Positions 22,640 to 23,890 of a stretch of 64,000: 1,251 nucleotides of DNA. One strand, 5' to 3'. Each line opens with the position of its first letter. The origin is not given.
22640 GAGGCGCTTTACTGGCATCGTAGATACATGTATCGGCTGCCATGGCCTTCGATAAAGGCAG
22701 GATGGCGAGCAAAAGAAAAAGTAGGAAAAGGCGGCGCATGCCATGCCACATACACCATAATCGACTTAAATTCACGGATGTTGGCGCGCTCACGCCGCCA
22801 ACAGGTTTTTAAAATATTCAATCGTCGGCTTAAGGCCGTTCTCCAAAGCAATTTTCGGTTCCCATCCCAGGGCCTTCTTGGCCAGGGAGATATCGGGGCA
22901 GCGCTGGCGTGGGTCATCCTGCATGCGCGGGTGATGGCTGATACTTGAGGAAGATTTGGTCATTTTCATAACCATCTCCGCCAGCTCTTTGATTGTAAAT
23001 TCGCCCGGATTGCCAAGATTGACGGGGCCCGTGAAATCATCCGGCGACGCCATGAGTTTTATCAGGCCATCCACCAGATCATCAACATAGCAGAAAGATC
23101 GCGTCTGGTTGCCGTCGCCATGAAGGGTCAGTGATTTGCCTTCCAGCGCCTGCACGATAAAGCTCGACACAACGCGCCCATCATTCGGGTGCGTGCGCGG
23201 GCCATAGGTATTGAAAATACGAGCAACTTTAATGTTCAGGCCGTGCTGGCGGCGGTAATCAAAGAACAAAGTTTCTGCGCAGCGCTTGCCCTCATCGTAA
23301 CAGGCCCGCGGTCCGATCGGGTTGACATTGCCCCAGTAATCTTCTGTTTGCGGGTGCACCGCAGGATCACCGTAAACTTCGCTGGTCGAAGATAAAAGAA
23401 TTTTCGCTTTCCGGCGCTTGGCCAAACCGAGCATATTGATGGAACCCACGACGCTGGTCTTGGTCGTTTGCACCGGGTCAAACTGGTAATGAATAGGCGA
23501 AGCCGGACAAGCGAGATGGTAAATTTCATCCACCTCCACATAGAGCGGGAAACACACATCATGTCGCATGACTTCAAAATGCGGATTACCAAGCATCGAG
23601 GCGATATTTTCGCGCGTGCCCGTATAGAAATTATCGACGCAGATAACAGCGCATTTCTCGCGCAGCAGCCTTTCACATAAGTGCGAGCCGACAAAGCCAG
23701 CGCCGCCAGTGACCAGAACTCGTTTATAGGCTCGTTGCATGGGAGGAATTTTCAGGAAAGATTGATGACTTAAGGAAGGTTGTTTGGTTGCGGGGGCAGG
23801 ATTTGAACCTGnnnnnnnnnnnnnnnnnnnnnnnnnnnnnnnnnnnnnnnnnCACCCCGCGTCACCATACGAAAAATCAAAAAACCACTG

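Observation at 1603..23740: Approximately 22 kb Wzy-dependent polysaccharide locus with an atypical accessory gene set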

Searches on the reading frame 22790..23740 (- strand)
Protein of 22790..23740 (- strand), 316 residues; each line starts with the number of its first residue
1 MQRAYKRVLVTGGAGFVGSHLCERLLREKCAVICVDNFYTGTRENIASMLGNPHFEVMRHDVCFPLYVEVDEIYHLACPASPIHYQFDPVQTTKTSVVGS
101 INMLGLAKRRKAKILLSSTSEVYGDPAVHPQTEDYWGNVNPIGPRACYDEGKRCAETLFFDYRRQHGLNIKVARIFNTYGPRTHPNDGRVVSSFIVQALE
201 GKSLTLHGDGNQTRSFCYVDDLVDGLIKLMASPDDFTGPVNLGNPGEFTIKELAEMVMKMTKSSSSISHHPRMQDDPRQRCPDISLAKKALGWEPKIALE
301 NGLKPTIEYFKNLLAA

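Call 5: search_protein_families(library=pfam, proteins=[window:22790-23740:-])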
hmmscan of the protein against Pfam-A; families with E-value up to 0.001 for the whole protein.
window:22790-23740:- (316 aa): 6 families
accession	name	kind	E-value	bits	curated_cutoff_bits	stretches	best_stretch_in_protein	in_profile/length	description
PF16363.11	GDP_Man_Dehyd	-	2.9e-50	172.1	27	1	9-304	1-330/332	GDP-mannose 4,6 dehydratase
PF01370.27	Epimerase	-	7.9e-49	166.7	20.9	1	8-241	1-238/240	NAD dependent epimerase/dehydratase family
PF07993.18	NAD_binding_4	-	8.9e-10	38.6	20.1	1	68-193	87-219/258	Male sterility protein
PF01073.25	3Beta_HSD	-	2.7e-07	30.3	22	1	9-224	1-223/280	3-beta hydroxysteroid dehydrogenase/isomerase family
PF02719.21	Polysacc_synt_2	-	8e-07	29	20.2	1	8-264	1-250/293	Polysaccharide biosynthesis protein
PF04321.23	RmlD_sub_bind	-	3.3e-06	26.8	27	1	7-265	2-235/287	RmlD substrate binding domain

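Call 7: search_protein_families(library=ncbifam, proteins=[window:22790-23740:-], max_evalue=0.01)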
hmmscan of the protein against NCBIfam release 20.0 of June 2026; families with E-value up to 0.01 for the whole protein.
window:22790-23740:- (316 aa): 29 families (the best 25 are shown)
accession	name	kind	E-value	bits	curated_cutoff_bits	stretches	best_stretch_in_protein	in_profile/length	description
TIGR01181.1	dTDP_gluc_dehyt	equivalog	1e-38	133.3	365.1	1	7-311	1-312/321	dTDP-glucose 4,6-dehydratase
TIGR04180.1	EDH_00030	hypoth_equivalog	6.6e-35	120.6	475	1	8-296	1-295/297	NAD-dependent 4,6-dehydratase LegB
NF008872.0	PRK11908.1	equivalog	1.6e-31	109.6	294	1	6-312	2-337/349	bifunctional UDP-4-keto-pentose/UDP-xylose synthase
NF005998.1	PRK08125.1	equivalog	6.4e-30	104.1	777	1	3-310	313-649/649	bifunctional UDP-4-amino-4-deoxy-L-arabinose formyltransferase/UDP-glucuronic acid oxidase ArnA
TIGR01179.1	galE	equivalog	4.3e-28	98.1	262.3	1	7-308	1-323/332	UDP-glucose 4-epimerase GalE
NF007490.0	PRK10084.1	subfamily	1.6e-24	86.6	649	1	7-310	2-334/361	dTDP-glucose 4,6-dehydratase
NF007582.0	PRK10217.1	equivalog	1.5e-23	83.5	698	1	6-310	2-331/355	dTDP-glucose 4,6-dehydratase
NF011728.1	PRK15181.1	equivalog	1.7e-22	79.9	760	1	4-310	14-337/348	Vi polysaccharide biosynthesis UDP-N-acetylglucosaminuronic acid C-4 epimerase TviC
NF047922.1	GDPFucSynFcl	equivalog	3e-21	76.2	500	1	6-310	3-301/308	GDP-L-fucose synthase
TIGR02197.1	heptose_epim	equivalog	1.6e-20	73.5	274.6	1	8-307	1-310/316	ADP-glyceromanno-heptose 6-epimerase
TIGR02622.1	CDP_4_6_dhtase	equivalog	1.9e-13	50.3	278.45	1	6-313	5-333/352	CDP-glucose 4,6-dehydratase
NF007956.0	PRK10675.1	subfamily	7.5e-13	48.3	394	1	7-303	2-322/338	UDP-glucose 4-epimerase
NF041015.1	UDPsulfquin_syn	equivalog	4.2e-11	42.4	575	1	188-279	236-333/384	UDP-sulfoquinovose synthase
TIGR01472.1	gmd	equivalog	4.4e-10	39.3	415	1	68-258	76-265/342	GDP-mannose 4,6-dehydratase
NF047837.1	UDPAcbARedWbcJ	equivalog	5.4e-10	38.7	500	1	147-267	102-221/372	UDP-2-acetamido-2,6-beta-L-arabino-hexul-4-ose reductase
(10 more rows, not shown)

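Call 9: search_solved_structures(query=window:22790-23740:-, max_evalue=1e-20)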
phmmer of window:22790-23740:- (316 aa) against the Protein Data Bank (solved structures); distinct sequences matched with E-value up to 1e-20: 58.
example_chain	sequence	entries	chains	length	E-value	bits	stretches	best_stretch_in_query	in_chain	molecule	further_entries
4gll_A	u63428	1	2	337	1.5e-124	418.7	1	1-313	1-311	UDP-glucuronic acid decarboxylase 1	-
2b69_A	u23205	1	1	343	1.5e-124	418.6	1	1-313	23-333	UDP-glucuronate decarboxylase 1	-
4m55_A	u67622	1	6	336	1.6e-123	415.2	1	5-313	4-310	UDP-glucuronic acid decarboxylase 1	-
4lk3_A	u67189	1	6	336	2.3e-123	414.8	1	5-313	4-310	UDP-glucuronic acid decarboxylase 1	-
4zrm_A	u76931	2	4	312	3.1e-42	148.2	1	5-314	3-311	UDP-glucose 4-epimerase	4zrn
7ys8_A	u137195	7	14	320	1.3e-40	142.9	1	7-312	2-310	UDP-glucose 4-epimerase | UDP-glucose 4-epimerase along with EC 5.1.3.2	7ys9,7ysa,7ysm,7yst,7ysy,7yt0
6zl6_A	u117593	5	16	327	1.7e-36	129.3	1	7-313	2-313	Epimerase domain-containing protein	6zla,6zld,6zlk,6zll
6zlj_A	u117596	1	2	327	4.8e-36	127.8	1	7-313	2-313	Epimerase domain-containing protein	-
8rdg_A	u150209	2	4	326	1.1e-34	123.4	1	7-307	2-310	SDR family NAD(P)-dependent oxidoreductase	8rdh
6bwl_A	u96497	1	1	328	1.2e-34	123.2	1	7-313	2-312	Pal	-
8rdi_A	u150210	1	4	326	3.9e-34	121.6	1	7-307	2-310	SDR family NAD(P)-dependent oxidoreductase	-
6wjb_A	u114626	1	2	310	5.1e-34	121.2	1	6-283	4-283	NAD-dependent epimerase/dehydratase family protein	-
6wj9_A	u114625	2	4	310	1.8e-33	119.4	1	6-283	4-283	NAD-dependent epimerase/dehydratase family protein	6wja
8vr2_A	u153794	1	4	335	3.5e-33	118.4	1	5-310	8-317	NAD-dependent epimerase/dehydratase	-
6dnt_A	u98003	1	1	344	2.2e-30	109.3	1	6-310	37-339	NAD-dependent epimerase/dehydratase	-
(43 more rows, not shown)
